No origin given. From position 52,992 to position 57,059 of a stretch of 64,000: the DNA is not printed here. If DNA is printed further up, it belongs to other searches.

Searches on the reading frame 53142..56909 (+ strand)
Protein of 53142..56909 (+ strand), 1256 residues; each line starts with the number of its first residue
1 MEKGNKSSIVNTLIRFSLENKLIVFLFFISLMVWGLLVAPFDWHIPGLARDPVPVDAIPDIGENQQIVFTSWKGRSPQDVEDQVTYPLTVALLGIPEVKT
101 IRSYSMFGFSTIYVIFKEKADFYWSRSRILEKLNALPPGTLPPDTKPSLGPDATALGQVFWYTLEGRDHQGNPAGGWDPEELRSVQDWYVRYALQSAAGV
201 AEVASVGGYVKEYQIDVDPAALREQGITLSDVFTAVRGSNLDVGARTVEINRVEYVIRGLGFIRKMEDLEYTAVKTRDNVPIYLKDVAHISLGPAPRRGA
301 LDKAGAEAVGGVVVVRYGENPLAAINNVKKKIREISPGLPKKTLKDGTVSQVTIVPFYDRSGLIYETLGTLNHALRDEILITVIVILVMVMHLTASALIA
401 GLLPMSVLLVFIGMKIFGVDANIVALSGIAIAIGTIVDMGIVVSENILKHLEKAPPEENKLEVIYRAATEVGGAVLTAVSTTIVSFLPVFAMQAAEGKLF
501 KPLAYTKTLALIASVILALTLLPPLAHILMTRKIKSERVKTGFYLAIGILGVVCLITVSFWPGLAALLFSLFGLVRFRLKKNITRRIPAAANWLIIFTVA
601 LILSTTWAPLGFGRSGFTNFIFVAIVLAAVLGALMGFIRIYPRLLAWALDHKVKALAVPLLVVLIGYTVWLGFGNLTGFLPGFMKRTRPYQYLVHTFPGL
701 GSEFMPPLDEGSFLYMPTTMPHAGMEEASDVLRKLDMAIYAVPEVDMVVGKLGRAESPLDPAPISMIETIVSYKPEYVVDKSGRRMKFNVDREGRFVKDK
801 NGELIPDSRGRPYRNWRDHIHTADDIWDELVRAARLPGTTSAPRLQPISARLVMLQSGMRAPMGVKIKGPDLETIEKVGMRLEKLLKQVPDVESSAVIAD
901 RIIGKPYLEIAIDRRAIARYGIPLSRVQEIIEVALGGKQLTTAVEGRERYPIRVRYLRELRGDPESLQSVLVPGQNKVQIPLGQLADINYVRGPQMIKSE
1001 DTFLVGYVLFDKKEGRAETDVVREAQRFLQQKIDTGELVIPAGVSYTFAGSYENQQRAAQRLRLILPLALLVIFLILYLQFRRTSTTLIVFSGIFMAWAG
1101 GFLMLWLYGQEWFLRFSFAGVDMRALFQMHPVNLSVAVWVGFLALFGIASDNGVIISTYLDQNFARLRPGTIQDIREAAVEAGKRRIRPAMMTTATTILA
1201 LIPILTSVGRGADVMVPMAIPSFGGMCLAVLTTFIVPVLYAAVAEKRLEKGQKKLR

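Call 11: search_protein_families(library=pfam, proteins=[window:53142-56909:+], max_evalue=0.001)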
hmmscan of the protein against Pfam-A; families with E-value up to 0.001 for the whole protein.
window:53142-56909:+ (1256 aa): 1 family
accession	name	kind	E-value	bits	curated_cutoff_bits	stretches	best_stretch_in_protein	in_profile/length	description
PF00873.25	ACR_tran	-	3.2e-174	581.8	28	3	14-539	2-499/1021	AcrB/AcrD/AcrF family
